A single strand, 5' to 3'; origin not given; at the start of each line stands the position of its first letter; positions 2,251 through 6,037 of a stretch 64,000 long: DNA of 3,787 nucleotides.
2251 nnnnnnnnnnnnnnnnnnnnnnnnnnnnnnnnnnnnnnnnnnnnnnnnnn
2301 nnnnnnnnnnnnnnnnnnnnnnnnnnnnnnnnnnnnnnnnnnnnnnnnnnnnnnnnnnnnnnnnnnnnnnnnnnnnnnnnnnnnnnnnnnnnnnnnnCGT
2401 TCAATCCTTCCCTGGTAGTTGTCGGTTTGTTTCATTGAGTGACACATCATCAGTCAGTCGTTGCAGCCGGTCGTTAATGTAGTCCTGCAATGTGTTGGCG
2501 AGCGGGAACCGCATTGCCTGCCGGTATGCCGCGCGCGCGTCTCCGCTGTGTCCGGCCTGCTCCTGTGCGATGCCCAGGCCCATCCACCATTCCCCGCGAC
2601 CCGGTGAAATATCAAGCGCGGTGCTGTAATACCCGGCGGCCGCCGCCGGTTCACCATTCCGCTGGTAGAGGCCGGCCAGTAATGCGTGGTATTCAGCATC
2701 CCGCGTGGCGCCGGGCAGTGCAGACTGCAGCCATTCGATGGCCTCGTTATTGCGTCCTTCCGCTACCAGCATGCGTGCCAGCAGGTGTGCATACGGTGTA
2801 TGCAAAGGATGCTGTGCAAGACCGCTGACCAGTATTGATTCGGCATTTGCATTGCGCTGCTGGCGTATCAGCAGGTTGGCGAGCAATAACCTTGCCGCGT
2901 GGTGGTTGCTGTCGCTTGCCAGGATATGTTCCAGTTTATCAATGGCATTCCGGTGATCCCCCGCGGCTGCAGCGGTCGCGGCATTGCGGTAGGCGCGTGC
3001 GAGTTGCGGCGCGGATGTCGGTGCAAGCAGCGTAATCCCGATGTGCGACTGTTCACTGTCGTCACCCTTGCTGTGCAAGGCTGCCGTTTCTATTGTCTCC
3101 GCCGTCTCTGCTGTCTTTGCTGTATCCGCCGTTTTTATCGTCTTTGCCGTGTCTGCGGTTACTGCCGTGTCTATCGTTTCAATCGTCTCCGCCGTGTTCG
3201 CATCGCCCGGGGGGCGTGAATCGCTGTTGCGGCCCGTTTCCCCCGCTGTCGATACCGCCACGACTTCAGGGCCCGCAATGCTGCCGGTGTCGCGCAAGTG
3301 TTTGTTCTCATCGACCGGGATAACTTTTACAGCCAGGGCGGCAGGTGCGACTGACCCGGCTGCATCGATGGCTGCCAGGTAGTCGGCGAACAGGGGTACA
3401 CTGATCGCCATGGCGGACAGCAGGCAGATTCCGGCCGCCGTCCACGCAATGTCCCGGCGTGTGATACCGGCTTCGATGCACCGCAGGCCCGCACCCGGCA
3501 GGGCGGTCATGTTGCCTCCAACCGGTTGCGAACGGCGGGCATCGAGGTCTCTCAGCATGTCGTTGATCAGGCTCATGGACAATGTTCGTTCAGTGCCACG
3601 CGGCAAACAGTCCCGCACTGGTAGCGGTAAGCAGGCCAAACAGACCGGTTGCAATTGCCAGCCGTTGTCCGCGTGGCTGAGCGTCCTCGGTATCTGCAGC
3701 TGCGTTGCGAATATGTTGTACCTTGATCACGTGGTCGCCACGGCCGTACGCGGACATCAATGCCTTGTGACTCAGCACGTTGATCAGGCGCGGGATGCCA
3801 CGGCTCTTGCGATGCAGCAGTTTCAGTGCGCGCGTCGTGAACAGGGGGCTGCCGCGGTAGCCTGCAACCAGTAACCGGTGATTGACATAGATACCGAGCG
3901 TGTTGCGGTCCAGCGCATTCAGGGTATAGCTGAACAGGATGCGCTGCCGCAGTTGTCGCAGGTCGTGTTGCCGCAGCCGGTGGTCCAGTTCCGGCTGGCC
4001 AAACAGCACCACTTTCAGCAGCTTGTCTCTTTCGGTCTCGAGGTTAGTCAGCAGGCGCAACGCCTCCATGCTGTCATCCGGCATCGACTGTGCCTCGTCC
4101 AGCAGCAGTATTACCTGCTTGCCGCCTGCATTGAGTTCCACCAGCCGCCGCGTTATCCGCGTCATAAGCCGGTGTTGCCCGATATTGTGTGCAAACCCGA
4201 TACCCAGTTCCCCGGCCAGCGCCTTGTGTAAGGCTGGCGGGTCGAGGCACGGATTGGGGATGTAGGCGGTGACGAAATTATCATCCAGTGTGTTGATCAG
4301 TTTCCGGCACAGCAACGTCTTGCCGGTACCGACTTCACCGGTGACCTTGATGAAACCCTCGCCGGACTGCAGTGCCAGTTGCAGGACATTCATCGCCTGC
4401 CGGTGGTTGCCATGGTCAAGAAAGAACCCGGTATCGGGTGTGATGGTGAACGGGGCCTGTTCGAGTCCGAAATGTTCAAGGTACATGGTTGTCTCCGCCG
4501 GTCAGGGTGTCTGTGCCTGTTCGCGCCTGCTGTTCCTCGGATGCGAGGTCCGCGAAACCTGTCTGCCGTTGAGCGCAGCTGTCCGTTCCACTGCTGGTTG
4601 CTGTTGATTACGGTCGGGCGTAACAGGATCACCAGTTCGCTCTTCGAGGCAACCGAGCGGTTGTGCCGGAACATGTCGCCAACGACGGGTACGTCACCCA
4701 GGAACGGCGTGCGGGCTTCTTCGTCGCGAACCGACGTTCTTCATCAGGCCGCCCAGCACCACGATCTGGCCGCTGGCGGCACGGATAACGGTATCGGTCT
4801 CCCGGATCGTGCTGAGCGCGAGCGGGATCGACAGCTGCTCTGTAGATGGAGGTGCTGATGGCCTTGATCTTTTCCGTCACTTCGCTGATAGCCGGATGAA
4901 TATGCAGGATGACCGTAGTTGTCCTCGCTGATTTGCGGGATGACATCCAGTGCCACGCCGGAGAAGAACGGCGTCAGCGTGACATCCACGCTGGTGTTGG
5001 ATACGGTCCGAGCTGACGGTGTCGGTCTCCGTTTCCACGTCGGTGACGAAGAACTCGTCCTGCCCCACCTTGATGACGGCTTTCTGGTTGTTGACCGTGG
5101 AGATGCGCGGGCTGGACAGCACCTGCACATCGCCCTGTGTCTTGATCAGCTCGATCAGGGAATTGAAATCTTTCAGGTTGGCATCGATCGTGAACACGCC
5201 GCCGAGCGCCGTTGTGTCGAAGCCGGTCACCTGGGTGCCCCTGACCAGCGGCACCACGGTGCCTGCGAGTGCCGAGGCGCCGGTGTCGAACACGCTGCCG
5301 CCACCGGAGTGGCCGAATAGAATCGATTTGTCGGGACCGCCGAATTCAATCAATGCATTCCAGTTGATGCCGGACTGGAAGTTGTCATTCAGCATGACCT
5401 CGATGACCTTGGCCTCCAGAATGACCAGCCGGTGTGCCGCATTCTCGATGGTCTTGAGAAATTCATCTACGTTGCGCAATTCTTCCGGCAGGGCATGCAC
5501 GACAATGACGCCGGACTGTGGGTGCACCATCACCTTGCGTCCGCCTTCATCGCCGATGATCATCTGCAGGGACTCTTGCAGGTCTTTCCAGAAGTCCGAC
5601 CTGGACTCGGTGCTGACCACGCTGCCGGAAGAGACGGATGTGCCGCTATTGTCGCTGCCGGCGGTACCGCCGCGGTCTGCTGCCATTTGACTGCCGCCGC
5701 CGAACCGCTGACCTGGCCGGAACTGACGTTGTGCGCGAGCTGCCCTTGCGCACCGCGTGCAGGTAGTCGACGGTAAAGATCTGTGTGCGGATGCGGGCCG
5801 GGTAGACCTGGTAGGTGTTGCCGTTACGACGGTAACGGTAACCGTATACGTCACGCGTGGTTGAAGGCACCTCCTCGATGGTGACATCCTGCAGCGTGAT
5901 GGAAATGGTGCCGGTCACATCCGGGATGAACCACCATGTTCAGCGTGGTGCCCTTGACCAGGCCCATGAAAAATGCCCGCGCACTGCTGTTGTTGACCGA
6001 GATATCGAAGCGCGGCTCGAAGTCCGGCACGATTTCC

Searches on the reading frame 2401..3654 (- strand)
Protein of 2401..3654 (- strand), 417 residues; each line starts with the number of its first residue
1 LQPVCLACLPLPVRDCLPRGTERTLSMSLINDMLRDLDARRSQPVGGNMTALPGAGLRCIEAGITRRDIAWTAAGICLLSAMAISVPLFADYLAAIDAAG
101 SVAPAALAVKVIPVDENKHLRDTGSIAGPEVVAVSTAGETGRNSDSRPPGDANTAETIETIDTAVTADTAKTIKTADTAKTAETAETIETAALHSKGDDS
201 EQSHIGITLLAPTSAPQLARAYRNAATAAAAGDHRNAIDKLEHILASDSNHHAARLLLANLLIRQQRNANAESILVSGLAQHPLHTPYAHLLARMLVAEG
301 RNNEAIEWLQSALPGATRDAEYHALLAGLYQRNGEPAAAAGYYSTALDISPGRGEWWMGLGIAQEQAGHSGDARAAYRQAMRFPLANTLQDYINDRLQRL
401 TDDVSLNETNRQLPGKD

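Call 5: search_protein_families(library=pfam, proteins=[window:2401-3654:-], max_evalue=0.01)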
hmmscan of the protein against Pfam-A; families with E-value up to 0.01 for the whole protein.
window:2401-3654:- (417 aa): 15 families
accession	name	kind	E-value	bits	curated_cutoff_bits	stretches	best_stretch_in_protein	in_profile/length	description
PF14559.12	TPR_19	-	5.7e-20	71.8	25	3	228-294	1-67/68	Tetratricopeptide repeat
PF13428.12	TPR_14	-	1.2e-10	41.4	23.5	2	322-361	3-42/44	Tetratricopeptide repeat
PF13424.12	TPR_12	-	1.1e-09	38.8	30.1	2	325-382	8-73/77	Tetratricopeptide repeat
PF13432.12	TPR_16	-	8.1e-09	36.2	32.7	1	329-380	6-57/65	Tetratricopeptide repeat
PF13176.12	TPR_7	-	1.6e-08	34.4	27.9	0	290-319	3-31/36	Tetratricopeptide repeat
PF07719.23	TPR_2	-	7.4e-08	32.4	27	1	320-352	1-33/34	Tetratricopeptide repeat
PF13181.12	TPR_8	-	6.8e-06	26.3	25.7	0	320-351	1-32/34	Tetratricopeptide repeat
PF12895.13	ANAPC3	-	4.1e-05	24.2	27.2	0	222-275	27-79/82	Anaphase-promoting complex, cyclosome, subunit 3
PF20308.4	TPR-S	-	4.8e-05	24.3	27.6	1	288-382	20-87/102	Tetratricopeptide Repeats-Sensor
PF24575.1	TPR_Slam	-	6.7e-05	23.7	35.2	1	220-273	49-102/104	Surface lipoprotein assembly modifier, N-terminal TPR repeats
PF09976.15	TPR_21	-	0.00023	21.4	25.5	1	216-348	37-174/193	Tetratricopeptide repeat-like domain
PF13414.12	TPR_11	-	0.00032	20.8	26.8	1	294-334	2-42/42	TPR repeat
PF23914.1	TPR_CcmH_CycH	-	0.0011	19.2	42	1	229-313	61-148/158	Cytochrome c-type biogenesis protein H TPR domain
PF25058.1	ARM_TT21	-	0.0018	18.7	27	0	224-269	100-145/155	Tetratricopeptide repeat protein 21 ARM repeat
PF00515.34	TPR_1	-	0.0055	16.9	27.8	0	320-351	1-32/34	Tetratricopeptide repeat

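Call 6: search_protein_families(library=ncbifam, proteins=[window:2401-3654:-], max_evalue=0.01)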
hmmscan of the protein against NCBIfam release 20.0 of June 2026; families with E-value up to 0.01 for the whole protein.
window:2401-3654:- (417 aa): 18 families
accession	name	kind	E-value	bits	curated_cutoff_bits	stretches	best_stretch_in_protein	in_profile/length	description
TIGR02917.1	PEP_TPR_lipo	equivalog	6.4e-13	47.5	312.2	1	225-382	506-663/899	XrtA/PEP-CTERM system TPR-repeat protein PrsT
TIGR02521.1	type_IV_pilW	equivalog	7e-10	38.8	154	1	297-356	42-101/234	type IV pilus biogenesis/stability protein PilW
NF040959.1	MamA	equivalog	4e-09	36.2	200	1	218-381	36-200/204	magnetosome protein MamA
TIGR00540.1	TPR_hemY_coli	hypoth_equivalog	3.7e-08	32.5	142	1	258-380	267-385/385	heme biosynthesis-associated TPR protein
NF033920.0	C39_PA2778_fam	equivalog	7.9e-08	32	150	1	209-313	144-251/255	PA2778 family cysteine peptidase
NF052415.1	T3SS_chap_SctY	equivalog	3.6e-06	27.4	70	1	256-347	10-104/106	type III secretion apparatus assembly chaperone SctY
NF052312.1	T9SS_PorW_SprE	equivalog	5.7e-05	22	250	1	234-353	120-249/716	type IX secretion system periplasmic lipoprotein PorW/SprE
NF053607.1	CHU_0125_OmpA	equivalog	0.00069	18.2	620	0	299-403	32-136/639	CHU_0125 family OmpA-like outer membrane integrity protein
NF008520.0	PRK11447.1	equivalog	0.0007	17.5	858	1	294-351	277-334/1157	cellulose synthase complex outer membrane protein BcsC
TIGR02795.1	tol_pal_ybgF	equivalog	0.00082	20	90.1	0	319-384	40-107/119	tol-pal system protein YbgF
NF033758.1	gliding_GltE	equivalog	0.0015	17.6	225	0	185-340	22-174/411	adventurous gliding motility TPR repeat lipoprotein GltE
NF011886.0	PRK15359.1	equivalog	0.002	17.9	146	1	299-402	37-140/144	type III secretion system chaperone protein SscB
NF052400.1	M48_BAM_BepA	equivalog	0.0025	16.7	570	1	231-307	354-430/483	beta-barrel assembly-enhancing protease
NF002725.1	PRK02603.1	equivalog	0.0027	17.8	143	0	298-374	47-126/173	photosystem I assembly protein Ycf3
NF008757.0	PRK11788.1-5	equivalog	0.0057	15.8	363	1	225-347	187-309/388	lipopolysaccharide assembly protein LapB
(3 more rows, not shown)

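Call 61: search_protein_families(library=ncbifam, proteins=[P0188], max_evalue=0.01)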
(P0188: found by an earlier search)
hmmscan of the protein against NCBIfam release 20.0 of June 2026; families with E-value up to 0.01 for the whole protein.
P0188 (580 aa): 9 families
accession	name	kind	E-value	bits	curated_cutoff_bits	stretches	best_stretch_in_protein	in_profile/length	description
TIGR02519.1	pilus_MshL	equivalog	3.5e-76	256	250.2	1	241-547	2-290/290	pilus (MSHA type) biogenesis protein MshL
TIGR02517.1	type_II_gspD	equivalog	1.2e-52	179.2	351.35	1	124-554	214-597/600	type II secretion system secretin GspD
TIGR02515.1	IV_pilus_PilQ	subfamily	5.1e-37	127.9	284.35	2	231-548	130-428/428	type IV pilus secretin PilQ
TIGR02520.1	pilus_B_mal_scr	equivalog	2.4e-23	82.5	287.65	1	155-545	158-512/513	PilN family type IVB pilus formation outer membrane protein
TIGR02516.1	type_III_yscC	equivalog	7.7e-23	80.8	238.45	1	238-548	199-462/463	type III secretion system outer membrane ring subunit SctC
NF010083.0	PRK13568.1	equivalog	3.7e-20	72.1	554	1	369-548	259-418/419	DNA uptake porin HofQ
NF042912.1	Amuc_1098_fam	equivalog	1.7e-16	59.5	750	2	431-548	665-797/805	Amuc_1098 family type IV pilus outer membrane protein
NF007851.2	PRK10560.1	exception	9.1e-15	54.4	598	2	352-549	236-411/412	DNA uptake porin HofQ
NF011873.0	PRK15346.1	equivalog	3e-12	46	524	1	344-549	311-496/499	EscC/YscC/HrcC family type III secretion system outer membrane ring protein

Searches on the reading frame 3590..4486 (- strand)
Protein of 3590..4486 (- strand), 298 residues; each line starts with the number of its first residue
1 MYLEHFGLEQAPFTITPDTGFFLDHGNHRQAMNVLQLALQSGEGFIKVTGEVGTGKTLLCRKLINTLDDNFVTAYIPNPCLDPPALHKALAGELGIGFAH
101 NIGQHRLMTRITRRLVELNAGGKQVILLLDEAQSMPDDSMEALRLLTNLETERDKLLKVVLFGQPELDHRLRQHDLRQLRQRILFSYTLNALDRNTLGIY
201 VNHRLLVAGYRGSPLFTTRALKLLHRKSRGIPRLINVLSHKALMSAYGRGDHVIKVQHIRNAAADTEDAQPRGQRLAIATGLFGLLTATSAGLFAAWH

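Call 5: search_protein_families(library=pfam, proteins=[window:3590-4486:-], max_evalue=0.01)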
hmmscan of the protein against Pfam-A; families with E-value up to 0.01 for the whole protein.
window:3590-4486:- (298 aa): 7 families
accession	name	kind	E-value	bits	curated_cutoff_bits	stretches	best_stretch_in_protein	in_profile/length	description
PF13401.12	AAA_22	-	7.2e-29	101.2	27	1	41-171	3-130/130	AAA domain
PF13191.12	AAA_16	-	8.2e-10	39.9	32.6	1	39-156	19-164/167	AAA ATPase domain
PF00004.35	AAA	-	0.00015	22.7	21.2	1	48-164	3-107/131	ATPase family associated with various cellular activities (AAA)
PF01637.24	ATPase_2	-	0.0015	18.9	33.2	0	35-136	12-123/225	ATPase domain predominantly from Archaea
PF13604.12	AAA_30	-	0.0035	17.5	27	0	33-156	8-119/191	AAA domain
PF24883.2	NPHP3_N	-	0.0052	17.4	24.8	0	41-70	20-49/164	Nephrocystin 3, N-terminal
PF09848.15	SLFN-g3_helicase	-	0.0052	16.5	24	1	48-141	6-97/354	Schlafen group 3, DNA/RNA helicase domain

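Call 6: search_protein_families(library=ncbifam, proteins=[window:3590-4486:-], max_evalue=0.01)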
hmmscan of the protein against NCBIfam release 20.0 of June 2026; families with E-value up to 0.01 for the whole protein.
window:3590-4486:- (298 aa): 1 family
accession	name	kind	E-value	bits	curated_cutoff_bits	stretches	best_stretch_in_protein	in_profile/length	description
TIGR03015.1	pepcterm_ATPase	hypoth_equivalog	1.9e-65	221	324.5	1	1-266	1-266/269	XrtA/PEP-CTERM system-associated ATPase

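Call 12: find_encoding_contigs(protein=window:3590-4486:-, flank=10000, max_places=10)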
Protein window:3590-4486:- (298 aa): 1 contig read that carries it; 1 place shown.
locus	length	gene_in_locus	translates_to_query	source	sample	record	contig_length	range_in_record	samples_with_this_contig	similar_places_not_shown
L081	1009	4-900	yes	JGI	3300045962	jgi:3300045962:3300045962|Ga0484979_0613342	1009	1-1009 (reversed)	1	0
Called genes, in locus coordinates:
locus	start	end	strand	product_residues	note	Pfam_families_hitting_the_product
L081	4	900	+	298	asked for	PF13191:AAA_16, PF13401:AAA_22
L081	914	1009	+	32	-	?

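Call 30: find_encoding_contigs(protein=P0122, flank=6000, max_places=5)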
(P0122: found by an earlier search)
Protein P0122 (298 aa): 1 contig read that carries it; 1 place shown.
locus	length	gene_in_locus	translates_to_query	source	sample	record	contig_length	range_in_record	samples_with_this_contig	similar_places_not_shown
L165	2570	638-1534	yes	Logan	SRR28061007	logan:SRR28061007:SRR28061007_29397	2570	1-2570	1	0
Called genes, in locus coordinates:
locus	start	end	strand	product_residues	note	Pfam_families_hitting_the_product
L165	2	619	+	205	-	?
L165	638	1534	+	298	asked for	PF13191:AAA_16, PF13401:AAA_22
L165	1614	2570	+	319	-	?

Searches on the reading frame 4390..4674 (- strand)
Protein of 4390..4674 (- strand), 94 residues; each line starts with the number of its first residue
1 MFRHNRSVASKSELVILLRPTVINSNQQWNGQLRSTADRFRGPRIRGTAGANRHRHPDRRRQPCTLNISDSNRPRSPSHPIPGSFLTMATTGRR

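Call 5: search_protein_families(library=pfam, proteins=[window:4390-4674:-], max_evalue=0.01)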
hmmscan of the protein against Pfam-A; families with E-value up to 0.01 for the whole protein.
window:4390-4674:- (94 aa): 0 families

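Call 6: search_protein_families(library=ncbifam, proteins=[window:4390-4674:-], max_evalue=0.01)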
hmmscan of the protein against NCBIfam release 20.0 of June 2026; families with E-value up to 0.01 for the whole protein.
window:4390-4674:- (94 aa): 1 family
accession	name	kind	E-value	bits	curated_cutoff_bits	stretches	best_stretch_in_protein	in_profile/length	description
TIGR02517.1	type_II_gspD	equivalog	0.0019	16.7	351.35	1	1-30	568-597/600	type II secretion system secretin GspD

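Call 61: search_protein_families(library=ncbifam, proteins=[P0188], max_evalue=0.01)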
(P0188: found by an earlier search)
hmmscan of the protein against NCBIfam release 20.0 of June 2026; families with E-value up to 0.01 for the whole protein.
P0188 (580 aa): 9 families
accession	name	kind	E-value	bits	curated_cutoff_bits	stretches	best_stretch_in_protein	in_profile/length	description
TIGR02519.1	pilus_MshL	equivalog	3.5e-76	256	250.2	1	241-547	2-290/290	pilus (MSHA type) biogenesis protein MshL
TIGR02517.1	type_II_gspD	equivalog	1.2e-52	179.2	351.35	1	124-554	214-597/600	type II secretion system secretin GspD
TIGR02515.1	IV_pilus_PilQ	subfamily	5.1e-37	127.9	284.35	2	231-548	130-428/428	type IV pilus secretin PilQ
TIGR02520.1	pilus_B_mal_scr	equivalog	2.4e-23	82.5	287.65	1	155-545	158-512/513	PilN family type IVB pilus formation outer membrane protein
TIGR02516.1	type_III_yscC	equivalog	7.7e-23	80.8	238.45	1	238-548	199-462/463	type III secretion system outer membrane ring subunit SctC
NF010083.0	PRK13568.1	equivalog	3.7e-20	72.1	554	1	369-548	259-418/419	DNA uptake porin HofQ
NF042912.1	Amuc_1098_fam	equivalog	1.7e-16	59.5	750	2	431-548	665-797/805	Amuc_1098 family type IV pilus outer membrane protein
NF007851.2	PRK10560.1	exception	9.1e-15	54.4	598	2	352-549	236-411/412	DNA uptake porin HofQ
NF011873.0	PRK15346.1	equivalog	3e-12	46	524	1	344-549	311-496/499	EscC/YscC/HrcC family type III secretion system outer membrane ring protein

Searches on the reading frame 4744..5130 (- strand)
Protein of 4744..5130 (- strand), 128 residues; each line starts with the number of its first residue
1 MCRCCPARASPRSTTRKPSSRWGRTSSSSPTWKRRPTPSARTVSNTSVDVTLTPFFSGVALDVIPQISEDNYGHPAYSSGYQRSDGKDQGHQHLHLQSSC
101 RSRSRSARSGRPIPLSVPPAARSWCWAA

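Call 5: search_protein_families(library=pfam, proteins=[window:4744-5130:-], max_evalue=0.01)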
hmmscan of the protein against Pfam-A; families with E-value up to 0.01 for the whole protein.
window:4744-5130:- (128 aa): 0 families

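Call 6: search_protein_families(library=ncbifam, proteins=[window:4744-5130:-], max_evalue=0.01)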
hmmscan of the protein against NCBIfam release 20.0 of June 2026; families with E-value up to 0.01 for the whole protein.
window:4744-5130:- (128 aa): 1 family
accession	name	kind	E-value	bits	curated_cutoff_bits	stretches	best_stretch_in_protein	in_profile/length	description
TIGR02519.1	pilus_MshL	equivalog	0.00025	20.2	250.2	1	40-71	158-188/290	pilus (MSHA type) biogenesis protein MshL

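Call 61: search_protein_families(library=ncbifam, proteins=[P0188], max_evalue=0.01)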
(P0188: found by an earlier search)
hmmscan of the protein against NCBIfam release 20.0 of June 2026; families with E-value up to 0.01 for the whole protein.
P0188 (580 aa): 9 families
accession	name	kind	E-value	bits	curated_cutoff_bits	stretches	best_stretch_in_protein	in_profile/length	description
TIGR02519.1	pilus_MshL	equivalog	3.5e-76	256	250.2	1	241-547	2-290/290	pilus (MSHA type) biogenesis protein MshL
TIGR02517.1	type_II_gspD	equivalog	1.2e-52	179.2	351.35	1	124-554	214-597/600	type II secretion system secretin GspD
TIGR02515.1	IV_pilus_PilQ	subfamily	5.1e-37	127.9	284.35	2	231-548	130-428/428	type IV pilus secretin PilQ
TIGR02520.1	pilus_B_mal_scr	equivalog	2.4e-23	82.5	287.65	1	155-545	158-512/513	PilN family type IVB pilus formation outer membrane protein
TIGR02516.1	type_III_yscC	equivalog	7.7e-23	80.8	238.45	1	238-548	199-462/463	type III secretion system outer membrane ring subunit SctC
NF010083.0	PRK13568.1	equivalog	3.7e-20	72.1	554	1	369-548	259-418/419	DNA uptake porin HofQ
NF042912.1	Amuc_1098_fam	equivalog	1.7e-16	59.5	750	2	431-548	665-797/805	Amuc_1098 family type IV pilus outer membrane protein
NF007851.2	PRK10560.1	exception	9.1e-15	54.4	598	2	352-549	236-411/412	DNA uptake porin HofQ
NF011873.0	PRK15346.1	equivalog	3e-12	46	524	1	344-549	311-496/499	EscC/YscC/HrcC family type III secretion system outer membrane ring protein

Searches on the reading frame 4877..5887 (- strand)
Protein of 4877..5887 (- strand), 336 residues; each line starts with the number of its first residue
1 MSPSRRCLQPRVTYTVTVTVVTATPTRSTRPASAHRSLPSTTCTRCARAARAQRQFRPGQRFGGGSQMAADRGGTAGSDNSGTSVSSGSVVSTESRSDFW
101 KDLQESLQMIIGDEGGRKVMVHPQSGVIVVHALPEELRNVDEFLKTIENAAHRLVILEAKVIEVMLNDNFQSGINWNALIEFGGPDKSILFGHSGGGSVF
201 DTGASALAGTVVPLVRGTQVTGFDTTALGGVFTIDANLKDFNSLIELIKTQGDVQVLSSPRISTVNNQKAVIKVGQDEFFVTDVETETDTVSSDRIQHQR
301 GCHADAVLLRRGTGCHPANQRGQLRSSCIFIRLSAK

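Call 5: search_protein_families(library=pfam, proteins=[window:4877-5887:-], max_evalue=0.01)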
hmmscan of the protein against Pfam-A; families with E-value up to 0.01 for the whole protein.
window:4877-5887:- (336 aa): 3 families
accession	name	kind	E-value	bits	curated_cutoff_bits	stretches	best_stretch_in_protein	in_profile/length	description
PF07655.18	Secretin_N_2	-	2.2e-12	47.7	23.4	1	59-125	24-91/91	Secretin N-terminal domain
PF00263.26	Secretin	-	2.3e-07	31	27.5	1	248-291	2-45/169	Bacterial type II and III secretion system protein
PF03958.22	Secretin_N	-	0.0054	17.4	28.2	0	101-150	12-66/69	Bacterial type II/III secretion system short domain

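Call 6: search_protein_families(library=ncbifam, proteins=[window:4877-5887:-], max_evalue=0.01)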
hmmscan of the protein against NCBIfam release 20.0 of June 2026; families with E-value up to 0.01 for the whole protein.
window:4877-5887:- (336 aa): 7 families
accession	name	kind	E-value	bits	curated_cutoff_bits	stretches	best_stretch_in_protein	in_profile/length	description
TIGR02519.1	pilus_MshL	equivalog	1.2e-35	122.9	250.2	1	120-294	2-160/290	pilus (MSHA type) biogenesis protein MshL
TIGR02517.1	type_II_gspD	equivalog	2.6e-20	72.5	351.35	1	70-292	272-472/600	type II secretion system secretin GspD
TIGR02520.1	pilus_B_mal_scr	equivalog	1.2e-16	60.4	287.65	1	66-291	184-390/513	PilN family type IVB pilus formation outer membrane protein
TIGR02515.1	IV_pilus_PilQ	subfamily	9.1e-09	34.8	284.35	1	109-283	129-303/428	type IV pilus secretin PilQ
TIGR02516.1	type_III_yscC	equivalog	2e-08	33.3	238.45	1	117-281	199-332/463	type III secretion system outer membrane ring subunit SctC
NF042912.1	Amuc_1098_fam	equivalog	0.0025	15.9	750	1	115-189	423-496/805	Amuc_1098 family type IV pilus outer membrane protein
NF011873.0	PRK15346.1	equivalog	0.0035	16.1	524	0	223-273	311-361/499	EscC/YscC/HrcC family type III secretion system outer membrane ring protein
